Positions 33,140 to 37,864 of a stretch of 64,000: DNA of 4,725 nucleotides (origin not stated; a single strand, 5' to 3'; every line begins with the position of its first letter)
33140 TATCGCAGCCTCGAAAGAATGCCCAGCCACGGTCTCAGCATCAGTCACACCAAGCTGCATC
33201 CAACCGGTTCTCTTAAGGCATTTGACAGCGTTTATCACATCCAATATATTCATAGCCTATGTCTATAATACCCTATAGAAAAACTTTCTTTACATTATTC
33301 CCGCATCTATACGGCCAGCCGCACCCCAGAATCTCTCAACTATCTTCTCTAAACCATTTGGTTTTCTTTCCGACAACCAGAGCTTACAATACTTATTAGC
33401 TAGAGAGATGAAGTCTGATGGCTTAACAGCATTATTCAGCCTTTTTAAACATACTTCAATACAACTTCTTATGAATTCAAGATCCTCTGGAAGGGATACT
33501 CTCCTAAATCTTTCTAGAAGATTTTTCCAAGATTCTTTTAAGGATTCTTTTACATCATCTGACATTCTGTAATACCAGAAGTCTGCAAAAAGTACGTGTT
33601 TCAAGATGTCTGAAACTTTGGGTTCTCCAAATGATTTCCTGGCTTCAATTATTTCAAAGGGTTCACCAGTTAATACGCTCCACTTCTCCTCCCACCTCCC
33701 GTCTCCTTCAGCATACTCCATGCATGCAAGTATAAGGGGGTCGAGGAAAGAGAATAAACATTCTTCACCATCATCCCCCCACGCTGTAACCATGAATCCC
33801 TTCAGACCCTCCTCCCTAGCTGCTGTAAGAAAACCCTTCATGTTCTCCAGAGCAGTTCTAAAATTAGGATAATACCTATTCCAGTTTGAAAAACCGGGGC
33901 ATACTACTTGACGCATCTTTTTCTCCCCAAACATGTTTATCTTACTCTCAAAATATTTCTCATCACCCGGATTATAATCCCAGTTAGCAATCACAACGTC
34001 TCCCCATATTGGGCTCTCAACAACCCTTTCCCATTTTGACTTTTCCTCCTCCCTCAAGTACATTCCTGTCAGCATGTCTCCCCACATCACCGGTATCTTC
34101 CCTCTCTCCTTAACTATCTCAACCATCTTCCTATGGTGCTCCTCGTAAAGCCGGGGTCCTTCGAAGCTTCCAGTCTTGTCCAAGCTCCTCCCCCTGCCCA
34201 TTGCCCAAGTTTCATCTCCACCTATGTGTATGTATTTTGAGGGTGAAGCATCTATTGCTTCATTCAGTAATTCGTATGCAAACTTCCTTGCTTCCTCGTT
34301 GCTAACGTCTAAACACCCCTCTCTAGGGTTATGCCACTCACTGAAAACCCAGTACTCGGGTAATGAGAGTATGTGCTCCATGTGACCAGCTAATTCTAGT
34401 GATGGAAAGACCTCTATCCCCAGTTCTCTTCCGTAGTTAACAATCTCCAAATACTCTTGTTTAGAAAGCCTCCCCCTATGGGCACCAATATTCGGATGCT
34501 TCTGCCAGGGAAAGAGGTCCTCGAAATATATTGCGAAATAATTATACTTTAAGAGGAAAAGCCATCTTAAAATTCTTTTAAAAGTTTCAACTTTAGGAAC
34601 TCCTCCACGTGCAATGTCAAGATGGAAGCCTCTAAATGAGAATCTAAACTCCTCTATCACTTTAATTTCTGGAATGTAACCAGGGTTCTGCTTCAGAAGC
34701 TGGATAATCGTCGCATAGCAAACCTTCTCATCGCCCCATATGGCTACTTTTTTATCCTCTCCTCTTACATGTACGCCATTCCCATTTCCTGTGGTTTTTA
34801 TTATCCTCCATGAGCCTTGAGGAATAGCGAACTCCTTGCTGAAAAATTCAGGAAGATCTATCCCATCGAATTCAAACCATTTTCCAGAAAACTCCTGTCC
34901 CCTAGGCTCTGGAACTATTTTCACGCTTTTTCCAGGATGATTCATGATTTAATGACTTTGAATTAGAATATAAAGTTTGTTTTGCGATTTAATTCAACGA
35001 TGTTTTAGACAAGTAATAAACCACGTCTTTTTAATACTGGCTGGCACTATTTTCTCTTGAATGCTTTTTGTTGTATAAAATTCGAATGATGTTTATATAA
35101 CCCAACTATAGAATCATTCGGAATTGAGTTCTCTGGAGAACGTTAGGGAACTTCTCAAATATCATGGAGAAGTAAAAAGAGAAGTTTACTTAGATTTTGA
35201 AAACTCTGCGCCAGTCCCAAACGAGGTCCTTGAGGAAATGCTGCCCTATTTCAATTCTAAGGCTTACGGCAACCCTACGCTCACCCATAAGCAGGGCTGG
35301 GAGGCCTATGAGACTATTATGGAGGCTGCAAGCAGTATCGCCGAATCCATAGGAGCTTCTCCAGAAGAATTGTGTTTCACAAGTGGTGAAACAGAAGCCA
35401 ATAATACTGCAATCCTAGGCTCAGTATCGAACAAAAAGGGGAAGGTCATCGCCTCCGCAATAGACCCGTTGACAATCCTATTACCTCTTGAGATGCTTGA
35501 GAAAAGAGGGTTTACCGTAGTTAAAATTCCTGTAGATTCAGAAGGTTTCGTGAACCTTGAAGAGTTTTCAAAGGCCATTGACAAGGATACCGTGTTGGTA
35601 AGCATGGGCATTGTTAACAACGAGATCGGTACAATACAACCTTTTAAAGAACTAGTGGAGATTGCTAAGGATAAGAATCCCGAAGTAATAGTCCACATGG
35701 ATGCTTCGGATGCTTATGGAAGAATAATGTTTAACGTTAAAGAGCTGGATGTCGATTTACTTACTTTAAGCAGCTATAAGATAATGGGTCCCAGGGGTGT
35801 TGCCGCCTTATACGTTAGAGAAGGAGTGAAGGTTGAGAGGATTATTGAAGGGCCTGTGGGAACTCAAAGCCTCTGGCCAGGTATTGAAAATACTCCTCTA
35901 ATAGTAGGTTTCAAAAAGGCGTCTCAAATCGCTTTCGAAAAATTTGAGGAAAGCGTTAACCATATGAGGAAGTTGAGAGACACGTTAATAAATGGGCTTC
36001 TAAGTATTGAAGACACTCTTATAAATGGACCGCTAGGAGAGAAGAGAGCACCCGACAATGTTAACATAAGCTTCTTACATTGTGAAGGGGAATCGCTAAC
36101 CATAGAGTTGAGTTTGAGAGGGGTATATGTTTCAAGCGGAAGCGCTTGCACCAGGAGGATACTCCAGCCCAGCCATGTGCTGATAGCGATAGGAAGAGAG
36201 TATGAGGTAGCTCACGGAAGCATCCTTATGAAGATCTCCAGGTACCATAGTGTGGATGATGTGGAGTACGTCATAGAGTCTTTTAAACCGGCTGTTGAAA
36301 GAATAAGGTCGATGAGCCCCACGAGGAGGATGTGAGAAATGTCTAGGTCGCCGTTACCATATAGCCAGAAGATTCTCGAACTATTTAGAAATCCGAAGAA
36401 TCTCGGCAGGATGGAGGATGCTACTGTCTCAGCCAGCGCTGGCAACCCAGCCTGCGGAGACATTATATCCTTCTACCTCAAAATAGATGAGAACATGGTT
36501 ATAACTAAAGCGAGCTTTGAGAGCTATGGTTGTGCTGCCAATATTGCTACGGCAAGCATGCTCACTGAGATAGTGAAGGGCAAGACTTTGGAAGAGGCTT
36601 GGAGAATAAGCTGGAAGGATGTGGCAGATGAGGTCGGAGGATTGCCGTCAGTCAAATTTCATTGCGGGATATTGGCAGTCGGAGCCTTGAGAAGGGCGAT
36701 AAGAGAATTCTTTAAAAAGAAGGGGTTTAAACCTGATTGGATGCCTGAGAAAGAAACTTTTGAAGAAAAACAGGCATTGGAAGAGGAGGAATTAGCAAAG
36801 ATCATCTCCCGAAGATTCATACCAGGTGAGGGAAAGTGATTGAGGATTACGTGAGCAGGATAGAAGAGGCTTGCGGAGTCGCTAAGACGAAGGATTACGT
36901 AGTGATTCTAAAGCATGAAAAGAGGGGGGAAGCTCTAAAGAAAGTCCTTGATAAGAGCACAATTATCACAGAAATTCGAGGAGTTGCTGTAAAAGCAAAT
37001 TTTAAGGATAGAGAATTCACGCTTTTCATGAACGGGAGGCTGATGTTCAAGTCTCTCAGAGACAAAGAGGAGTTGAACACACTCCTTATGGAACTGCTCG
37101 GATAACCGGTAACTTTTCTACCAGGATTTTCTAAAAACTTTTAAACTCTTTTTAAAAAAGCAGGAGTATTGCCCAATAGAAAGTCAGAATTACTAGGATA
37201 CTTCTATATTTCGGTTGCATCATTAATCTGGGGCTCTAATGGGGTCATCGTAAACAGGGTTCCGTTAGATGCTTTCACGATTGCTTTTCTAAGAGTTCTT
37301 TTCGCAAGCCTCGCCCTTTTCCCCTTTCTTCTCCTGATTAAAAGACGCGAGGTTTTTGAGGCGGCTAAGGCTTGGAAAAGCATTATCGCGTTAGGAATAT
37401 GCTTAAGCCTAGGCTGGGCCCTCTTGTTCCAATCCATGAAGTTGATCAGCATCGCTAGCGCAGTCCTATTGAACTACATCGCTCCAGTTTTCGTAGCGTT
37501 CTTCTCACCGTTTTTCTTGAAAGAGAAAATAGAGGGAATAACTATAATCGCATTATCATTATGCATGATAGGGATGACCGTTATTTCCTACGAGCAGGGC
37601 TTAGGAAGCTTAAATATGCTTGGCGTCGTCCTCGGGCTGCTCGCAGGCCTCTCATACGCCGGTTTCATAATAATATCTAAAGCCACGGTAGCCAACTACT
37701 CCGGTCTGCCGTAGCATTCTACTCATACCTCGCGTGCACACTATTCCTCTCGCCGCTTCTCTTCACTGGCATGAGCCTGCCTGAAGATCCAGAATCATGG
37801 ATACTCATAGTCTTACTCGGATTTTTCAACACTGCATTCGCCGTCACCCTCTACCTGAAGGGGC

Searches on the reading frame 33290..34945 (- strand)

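Call 48: search_protein_families(library=pfam, proteins=[window:33290-34945:-], max_evalue=0.001)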
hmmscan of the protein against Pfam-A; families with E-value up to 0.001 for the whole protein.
window:33290-34945:- (551 aa): 1 family
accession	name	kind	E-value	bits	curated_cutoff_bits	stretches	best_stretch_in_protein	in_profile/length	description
PF00728.28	Glyco_hydro_20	-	4.3e-21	76.1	22.3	1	102-309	1-243/348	Glycosyl hydrolase family 20, catalytic domain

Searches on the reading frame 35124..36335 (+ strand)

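Call 48: search_protein_families(library=pfam, proteins=[window:35124-36335:+], max_evalue=0.001)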
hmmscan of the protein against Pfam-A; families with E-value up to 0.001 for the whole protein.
window:35124-36335:+ (403 aa): 1 family
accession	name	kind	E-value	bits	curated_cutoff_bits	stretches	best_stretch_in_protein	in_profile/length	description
PF00266.25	Aminotran_5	-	1.6e-57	195.6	21.5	1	21-382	1-370/371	Aminotransferase class-V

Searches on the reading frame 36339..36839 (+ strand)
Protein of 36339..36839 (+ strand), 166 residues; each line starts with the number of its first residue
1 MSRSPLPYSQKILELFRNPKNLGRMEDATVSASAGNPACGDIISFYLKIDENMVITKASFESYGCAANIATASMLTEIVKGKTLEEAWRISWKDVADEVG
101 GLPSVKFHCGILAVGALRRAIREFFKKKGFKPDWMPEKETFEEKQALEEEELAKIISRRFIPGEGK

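Call 50: search_protein_families(library=pfam, proteins=[window:36339-36839:+], max_evalue=0.001)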
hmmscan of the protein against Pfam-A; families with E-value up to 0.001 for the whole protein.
window:36339-36839:+ (166 aa): 1 family
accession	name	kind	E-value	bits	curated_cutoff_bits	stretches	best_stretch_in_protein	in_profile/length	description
PF01592.21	NifU_N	-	4.8e-39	133.8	22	1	8-128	2-124/127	NifU-like N terminal domain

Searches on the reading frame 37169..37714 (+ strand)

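Call 50: search_protein_families(library=pfam, proteins=[window:37169-37714:+], max_evalue=0.001)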
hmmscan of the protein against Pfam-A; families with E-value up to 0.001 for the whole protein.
window:37169-37714:+ (181 aa): 2 families
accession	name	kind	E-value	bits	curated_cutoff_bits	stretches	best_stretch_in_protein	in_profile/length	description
PF00892.27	EamA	-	1.1e-23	84.5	28.2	1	9-140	2-134/135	EamA-like transporter family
PF03151.22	TPT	-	9.5e-05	22.3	30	1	24-171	21-165/291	Triose-phosphate Transporter family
